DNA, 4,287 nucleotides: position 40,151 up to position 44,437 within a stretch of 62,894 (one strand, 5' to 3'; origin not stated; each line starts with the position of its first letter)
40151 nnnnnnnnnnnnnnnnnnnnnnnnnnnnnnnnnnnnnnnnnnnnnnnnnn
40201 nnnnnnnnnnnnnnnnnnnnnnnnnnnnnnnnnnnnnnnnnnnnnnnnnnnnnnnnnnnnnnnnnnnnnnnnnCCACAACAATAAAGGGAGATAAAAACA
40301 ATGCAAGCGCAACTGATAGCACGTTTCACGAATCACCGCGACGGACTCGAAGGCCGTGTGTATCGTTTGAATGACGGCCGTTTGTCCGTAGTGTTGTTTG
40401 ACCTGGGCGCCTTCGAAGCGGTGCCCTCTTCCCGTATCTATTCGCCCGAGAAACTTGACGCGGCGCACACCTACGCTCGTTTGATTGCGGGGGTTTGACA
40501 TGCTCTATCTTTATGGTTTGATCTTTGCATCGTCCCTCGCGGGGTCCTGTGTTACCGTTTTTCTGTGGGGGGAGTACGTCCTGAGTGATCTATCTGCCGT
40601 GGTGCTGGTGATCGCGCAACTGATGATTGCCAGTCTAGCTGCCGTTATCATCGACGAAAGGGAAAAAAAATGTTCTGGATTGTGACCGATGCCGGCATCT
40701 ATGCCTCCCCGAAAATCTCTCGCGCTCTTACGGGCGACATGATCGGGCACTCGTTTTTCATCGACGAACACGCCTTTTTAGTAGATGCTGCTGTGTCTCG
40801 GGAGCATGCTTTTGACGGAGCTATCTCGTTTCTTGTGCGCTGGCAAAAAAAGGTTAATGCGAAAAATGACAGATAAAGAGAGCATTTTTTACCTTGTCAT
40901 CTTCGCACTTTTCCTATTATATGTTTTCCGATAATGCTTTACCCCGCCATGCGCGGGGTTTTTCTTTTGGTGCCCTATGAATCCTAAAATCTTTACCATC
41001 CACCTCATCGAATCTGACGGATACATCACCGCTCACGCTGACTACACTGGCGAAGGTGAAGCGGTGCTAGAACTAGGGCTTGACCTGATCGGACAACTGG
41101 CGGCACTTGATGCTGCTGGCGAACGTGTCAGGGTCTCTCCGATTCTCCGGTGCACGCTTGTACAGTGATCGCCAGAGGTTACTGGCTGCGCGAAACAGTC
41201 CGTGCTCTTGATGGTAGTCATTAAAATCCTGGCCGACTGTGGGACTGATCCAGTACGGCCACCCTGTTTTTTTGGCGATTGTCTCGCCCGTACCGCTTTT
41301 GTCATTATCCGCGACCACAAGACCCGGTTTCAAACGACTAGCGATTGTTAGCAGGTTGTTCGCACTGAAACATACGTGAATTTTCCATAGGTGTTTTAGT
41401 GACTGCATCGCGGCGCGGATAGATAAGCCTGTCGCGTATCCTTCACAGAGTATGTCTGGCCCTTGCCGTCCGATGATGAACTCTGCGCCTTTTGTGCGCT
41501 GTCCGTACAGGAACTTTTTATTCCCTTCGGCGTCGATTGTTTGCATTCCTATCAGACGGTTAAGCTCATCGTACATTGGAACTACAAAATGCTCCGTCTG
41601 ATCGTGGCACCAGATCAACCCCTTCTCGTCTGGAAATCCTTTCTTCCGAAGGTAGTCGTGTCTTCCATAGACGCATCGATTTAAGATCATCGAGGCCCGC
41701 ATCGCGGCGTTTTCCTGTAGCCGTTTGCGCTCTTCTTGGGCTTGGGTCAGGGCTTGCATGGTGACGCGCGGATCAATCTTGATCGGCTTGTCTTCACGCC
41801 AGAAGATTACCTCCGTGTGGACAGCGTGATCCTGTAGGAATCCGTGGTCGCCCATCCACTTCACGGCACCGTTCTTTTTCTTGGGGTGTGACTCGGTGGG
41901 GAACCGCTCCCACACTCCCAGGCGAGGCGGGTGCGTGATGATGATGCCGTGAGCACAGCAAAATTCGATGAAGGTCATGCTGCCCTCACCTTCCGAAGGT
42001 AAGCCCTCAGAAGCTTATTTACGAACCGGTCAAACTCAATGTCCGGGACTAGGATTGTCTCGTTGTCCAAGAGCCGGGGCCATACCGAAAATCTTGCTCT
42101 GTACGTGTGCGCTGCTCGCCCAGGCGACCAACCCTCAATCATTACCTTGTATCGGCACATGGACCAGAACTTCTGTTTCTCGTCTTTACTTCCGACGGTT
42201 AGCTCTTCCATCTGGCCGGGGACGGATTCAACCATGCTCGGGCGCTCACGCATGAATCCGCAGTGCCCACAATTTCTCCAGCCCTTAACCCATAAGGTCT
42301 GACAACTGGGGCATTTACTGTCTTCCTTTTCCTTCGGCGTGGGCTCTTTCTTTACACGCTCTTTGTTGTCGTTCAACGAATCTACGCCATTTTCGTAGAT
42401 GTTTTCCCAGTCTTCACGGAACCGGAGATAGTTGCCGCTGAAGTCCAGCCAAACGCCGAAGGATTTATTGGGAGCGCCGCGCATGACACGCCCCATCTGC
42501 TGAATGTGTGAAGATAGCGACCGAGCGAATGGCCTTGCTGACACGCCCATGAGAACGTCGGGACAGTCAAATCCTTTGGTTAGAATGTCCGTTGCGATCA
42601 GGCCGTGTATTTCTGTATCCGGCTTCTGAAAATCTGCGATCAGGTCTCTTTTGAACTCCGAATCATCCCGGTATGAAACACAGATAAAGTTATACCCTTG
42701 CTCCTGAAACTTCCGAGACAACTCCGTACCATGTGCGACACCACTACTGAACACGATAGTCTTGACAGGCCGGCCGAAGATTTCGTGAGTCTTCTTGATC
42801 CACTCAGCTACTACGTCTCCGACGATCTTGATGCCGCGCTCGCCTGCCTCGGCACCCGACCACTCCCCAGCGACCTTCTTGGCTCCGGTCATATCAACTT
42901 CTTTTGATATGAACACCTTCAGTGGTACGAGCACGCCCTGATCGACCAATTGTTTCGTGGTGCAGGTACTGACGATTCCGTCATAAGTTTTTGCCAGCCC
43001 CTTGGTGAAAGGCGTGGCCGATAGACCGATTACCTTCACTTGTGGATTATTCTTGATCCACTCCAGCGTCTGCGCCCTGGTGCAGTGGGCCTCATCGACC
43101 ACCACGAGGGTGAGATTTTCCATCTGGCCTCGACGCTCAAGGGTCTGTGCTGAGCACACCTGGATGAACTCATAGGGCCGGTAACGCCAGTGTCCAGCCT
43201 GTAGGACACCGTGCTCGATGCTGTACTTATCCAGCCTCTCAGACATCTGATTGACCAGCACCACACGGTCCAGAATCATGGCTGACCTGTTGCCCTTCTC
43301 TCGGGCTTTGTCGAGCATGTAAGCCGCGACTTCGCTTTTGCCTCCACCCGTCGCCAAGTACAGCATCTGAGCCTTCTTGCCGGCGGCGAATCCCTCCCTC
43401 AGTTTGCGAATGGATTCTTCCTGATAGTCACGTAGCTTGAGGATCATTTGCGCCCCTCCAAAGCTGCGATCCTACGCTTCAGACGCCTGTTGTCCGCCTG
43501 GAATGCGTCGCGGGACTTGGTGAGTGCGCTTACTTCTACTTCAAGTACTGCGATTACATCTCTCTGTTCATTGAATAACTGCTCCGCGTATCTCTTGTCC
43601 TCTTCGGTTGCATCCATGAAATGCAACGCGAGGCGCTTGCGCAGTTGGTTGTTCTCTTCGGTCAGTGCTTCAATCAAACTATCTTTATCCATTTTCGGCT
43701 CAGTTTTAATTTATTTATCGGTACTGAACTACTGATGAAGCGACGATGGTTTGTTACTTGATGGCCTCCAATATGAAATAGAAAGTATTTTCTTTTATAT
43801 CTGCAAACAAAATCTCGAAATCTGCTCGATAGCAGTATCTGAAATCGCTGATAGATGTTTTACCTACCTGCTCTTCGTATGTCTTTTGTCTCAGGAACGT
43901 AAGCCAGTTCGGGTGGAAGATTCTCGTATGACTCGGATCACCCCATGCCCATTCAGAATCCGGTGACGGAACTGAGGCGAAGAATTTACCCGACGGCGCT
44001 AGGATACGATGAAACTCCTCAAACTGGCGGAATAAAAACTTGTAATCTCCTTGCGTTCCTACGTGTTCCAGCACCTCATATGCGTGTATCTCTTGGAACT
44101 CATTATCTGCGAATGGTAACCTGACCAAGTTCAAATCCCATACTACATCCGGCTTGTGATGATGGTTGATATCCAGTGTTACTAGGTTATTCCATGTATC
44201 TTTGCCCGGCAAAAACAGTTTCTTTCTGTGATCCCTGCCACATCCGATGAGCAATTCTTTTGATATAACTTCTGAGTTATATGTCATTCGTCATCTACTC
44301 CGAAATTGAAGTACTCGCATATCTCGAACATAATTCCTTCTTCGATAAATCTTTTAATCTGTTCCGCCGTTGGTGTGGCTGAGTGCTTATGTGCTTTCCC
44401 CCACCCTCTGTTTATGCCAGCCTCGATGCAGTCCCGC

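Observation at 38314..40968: ArdA-anchored early operon on the opposite strand: candidate anti-defence island of eight small genes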

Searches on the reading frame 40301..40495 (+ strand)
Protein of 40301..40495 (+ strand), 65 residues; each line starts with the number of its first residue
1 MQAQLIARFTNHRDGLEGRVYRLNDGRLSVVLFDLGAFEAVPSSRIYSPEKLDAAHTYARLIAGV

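Call 4: search_protein_families(library=pfam, proteins=[window:40301-40495:+], max_evalue=0.1)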
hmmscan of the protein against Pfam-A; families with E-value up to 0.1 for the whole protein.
window:40301-40495:+ (65 aa): 1 family
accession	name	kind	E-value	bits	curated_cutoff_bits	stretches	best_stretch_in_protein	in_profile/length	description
PF00567.30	TUDOR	-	0.1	13.1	23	1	19-48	72-102/121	Tudor domain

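Call 5: search_protein_families(library=phrogs, proteins=[window:40301-40495:+], max_evalue=0.01)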
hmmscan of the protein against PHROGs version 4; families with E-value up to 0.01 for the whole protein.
window:40301-40495:+ (65 aa): 0 families

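Call 12: search_protein_families(library=ncbifam, proteins=[window:40301-40495:+], max_evalue=0.1)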
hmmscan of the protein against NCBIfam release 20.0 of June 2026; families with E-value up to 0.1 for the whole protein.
window:40301-40495:+ (65 aa): 0 families

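Call 13: search_protein_families(library=padloc, proteins=[window:40301-40495:+], max_evalue=0.1)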
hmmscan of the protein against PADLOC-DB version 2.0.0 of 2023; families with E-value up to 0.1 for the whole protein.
window:40301-40495:+ (65 aa): 0 families

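Call 114: search_solved_structures(query=window:40301-40495:+, max_evalue=10)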
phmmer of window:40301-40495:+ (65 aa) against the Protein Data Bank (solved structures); distinct sequences matched with E-value up to 10: 2.
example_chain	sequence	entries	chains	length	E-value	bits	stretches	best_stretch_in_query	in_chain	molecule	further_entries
1luz_A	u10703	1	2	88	0.22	15.2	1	10-44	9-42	Protein K3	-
7qp9_A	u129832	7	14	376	0.39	14.5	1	16-51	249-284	Auxin efflux carrier component 8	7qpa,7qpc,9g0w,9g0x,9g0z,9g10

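Call 116: find_related_loci(query=window:40301-40495:+, collection=viral_contigs, flank=3000)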
Query window:40301-40495:+ (65 aa) in viral_contigs; peptide patterns used: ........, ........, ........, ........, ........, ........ (x = any residue, [..] = any of these).
40 stretches matched a pattern, but none encodes a relative of the query by tblastn (E <= 1e-3).

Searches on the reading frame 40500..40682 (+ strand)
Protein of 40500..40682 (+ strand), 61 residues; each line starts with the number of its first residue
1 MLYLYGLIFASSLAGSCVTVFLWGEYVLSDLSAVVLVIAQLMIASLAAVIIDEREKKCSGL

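Call 4: search_protein_families(library=pfam, proteins=[window:40500-40682:+], max_evalue=0.1)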
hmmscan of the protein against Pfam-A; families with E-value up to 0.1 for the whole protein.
window:40500-40682:+ (61 aa): 1 family
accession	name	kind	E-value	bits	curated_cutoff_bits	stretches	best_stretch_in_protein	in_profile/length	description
PF10917.13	Fungus-induced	-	0.068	13.9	24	0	35-60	6-32/50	Fungus-induced protein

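Call 5: search_protein_families(library=phrogs, proteins=[window:40500-40682:+], max_evalue=0.01)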
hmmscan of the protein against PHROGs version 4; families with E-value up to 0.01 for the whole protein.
window:40500-40682:+ (61 aa): 0 families

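Call 12: search_protein_families(library=ncbifam, proteins=[window:40500-40682:+], max_evalue=0.1)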
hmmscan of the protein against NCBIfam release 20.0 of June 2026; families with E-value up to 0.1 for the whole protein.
window:40500-40682:+ (61 aa): 0 families

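Call 13: search_protein_families(library=padloc, proteins=[window:40500-40682:+], max_evalue=0.1)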
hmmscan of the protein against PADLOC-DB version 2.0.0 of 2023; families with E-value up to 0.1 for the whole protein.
window:40500-40682:+ (61 aa): 0 families

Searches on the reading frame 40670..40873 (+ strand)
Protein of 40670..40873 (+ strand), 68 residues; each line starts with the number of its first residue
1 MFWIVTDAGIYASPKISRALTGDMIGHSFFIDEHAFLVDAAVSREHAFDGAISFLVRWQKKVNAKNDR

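Call 4: search_protein_families(library=pfam, proteins=[window:40670-40873:+], max_evalue=0.1)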
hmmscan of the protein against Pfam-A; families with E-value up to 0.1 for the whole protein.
window:40670-40873:+ (68 aa): 0 families

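Call 5: search_protein_families(library=phrogs, proteins=[window:40670-40873:+], max_evalue=0.01)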
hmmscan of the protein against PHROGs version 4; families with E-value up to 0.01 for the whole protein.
window:40670-40873:+ (68 aa): 0 families

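Call 12: search_protein_families(library=ncbifam, proteins=[window:40670-40873:+], max_evalue=0.1)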
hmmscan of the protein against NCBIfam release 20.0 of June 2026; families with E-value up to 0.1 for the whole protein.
window:40670-40873:+ (68 aa): 0 families

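Call 13: search_protein_families(library=padloc, proteins=[window:40670-40873:+], max_evalue=0.1)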
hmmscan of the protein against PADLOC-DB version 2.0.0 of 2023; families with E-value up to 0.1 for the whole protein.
window:40670-40873:+ (68 aa): 0 families

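Call 115: search_solved_structures(query=window:40670-40873:+, max_evalue=10)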
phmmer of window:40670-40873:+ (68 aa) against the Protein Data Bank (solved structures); distinct sequences matched with E-value up to 10: 2.
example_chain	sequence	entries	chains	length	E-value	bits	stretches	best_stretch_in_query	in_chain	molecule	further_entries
7qr6_A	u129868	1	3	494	1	13.2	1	32-61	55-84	Dioxygenase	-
5j53_A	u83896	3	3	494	1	13.2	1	32-61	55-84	Carotenoid oxygenase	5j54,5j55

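Call 117: find_related_loci(query=window:40670-40873:+, collection=viral_contigs, flank=3000)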
Query window:40670-40873:+ (68 aa) in viral_contigs; peptide patterns used: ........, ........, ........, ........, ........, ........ (x = any residue, [..] = any of these).
51 stretches matched a pattern, but none encodes a relative of the query by tblastn (E <= 1e-3).

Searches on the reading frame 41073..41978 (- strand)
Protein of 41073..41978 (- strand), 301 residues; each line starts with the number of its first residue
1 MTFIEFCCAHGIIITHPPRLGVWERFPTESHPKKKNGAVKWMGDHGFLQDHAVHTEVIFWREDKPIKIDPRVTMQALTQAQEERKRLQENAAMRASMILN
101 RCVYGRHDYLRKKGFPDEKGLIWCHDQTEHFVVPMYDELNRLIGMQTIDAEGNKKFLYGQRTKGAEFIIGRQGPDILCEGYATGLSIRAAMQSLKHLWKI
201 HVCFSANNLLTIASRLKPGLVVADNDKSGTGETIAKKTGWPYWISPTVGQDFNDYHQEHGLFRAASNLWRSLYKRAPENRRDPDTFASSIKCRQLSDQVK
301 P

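Call 10: search_protein_families(library=phrogs, proteins=[window:41073-41978:-], max_evalue=0.00001)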
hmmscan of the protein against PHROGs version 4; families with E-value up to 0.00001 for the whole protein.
window:41073-41978:- (301 aa): 5 families
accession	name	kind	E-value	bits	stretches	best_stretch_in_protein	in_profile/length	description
phrog_2249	-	DNA, RNA and nucleotide metabolism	1.1e-34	121.2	1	71-280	99-331/802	DNA primase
phrog_510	-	DNA, RNA and nucleotide metabolism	6.1e-19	69.2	1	79-266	114-355/667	DNA primase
phrog_25777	-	DNA, RNA and nucleotide metabolism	1.7e-13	50.6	1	63-261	127-341/907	DNA primase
phrog_35358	-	DNA, RNA and nucleotide metabolism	3.4e-10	39.5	1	76-218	112-273/968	DNA primase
phrog_4913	-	DNA, RNA and nucleotide metabolism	3.7e-09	35.9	1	75-268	140-375/1290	replication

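Call 30: find_related_loci(query=window:41073-41978:-, collection=viral_contigs, flank=8000)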
Query window:41073-41978:- (301 aa) in viral_contigs; peptide patterns used: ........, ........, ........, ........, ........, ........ (x = any residue, [..] = any of these).
29 stretches matched a pattern; 26 encode a relative of the query (tblastn E <= 1e-3); 26 distinct loci.
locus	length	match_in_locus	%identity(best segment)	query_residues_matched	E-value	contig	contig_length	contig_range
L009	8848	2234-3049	54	1-272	6e-99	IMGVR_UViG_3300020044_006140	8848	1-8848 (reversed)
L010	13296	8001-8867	52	1-289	2e-98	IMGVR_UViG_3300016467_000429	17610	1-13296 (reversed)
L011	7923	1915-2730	54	1-272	5e-98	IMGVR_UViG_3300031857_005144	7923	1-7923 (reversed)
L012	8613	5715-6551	52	1-279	5e-97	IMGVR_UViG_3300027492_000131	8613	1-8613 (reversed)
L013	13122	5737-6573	52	1-279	5e-97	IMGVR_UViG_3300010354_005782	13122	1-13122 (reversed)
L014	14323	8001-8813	52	1-272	4e-94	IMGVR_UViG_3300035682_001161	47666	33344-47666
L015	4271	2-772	52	23-279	1e-87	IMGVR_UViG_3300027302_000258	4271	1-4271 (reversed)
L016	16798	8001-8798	49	1-268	7e-87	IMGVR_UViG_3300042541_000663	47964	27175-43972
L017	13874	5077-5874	49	1-268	7e-87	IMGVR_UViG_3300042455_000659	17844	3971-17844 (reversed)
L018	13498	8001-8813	51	1-270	3e-86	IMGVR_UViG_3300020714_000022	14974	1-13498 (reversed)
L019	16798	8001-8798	48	1-268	7e-86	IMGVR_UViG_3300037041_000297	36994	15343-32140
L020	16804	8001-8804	49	1-272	5e-85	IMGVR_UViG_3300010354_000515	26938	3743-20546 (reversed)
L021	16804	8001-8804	49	1-272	3e-85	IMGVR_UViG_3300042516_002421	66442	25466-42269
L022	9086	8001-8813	47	1-273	1e-77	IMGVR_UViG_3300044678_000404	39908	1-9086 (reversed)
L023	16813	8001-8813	47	1-273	1e-77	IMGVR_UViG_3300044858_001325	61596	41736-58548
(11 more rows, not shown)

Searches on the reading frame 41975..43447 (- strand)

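Call 10: search_protein_families(library=phrogs, proteins=[window:41975-43447:-], max_evalue=0.00001)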
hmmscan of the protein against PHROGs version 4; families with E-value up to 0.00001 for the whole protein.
window:41975-43447:- (490 aa): 4 families
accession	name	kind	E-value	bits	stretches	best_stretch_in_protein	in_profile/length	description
phrog_16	-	DNA, RNA and nucleotide metabolism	5.9e-69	234.3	1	3-449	271-681/986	DNA helicase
phrog_16259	-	DNA, RNA and nucleotide metabolism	2.3e-09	37.9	1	3-133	116-246/330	DNA helicase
phrog_9690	-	DNA, RNA and nucleotide metabolism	5.1e-09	36.6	1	105-337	34-269/306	DNA helicase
phrog_16694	-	unknown function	5.6e-08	32.2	1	3-121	273-410/1010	-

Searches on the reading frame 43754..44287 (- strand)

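Call 10: search_protein_families(library=phrogs, proteins=[window:43754-44287:-], max_evalue=0.00001)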
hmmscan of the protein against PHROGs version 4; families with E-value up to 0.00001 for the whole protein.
window:43754-44287:- (177 aa): 1 family
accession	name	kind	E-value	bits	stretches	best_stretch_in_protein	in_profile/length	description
phrog_6636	-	other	2.6e-07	31.3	1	46-140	55-146/177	methyltransferase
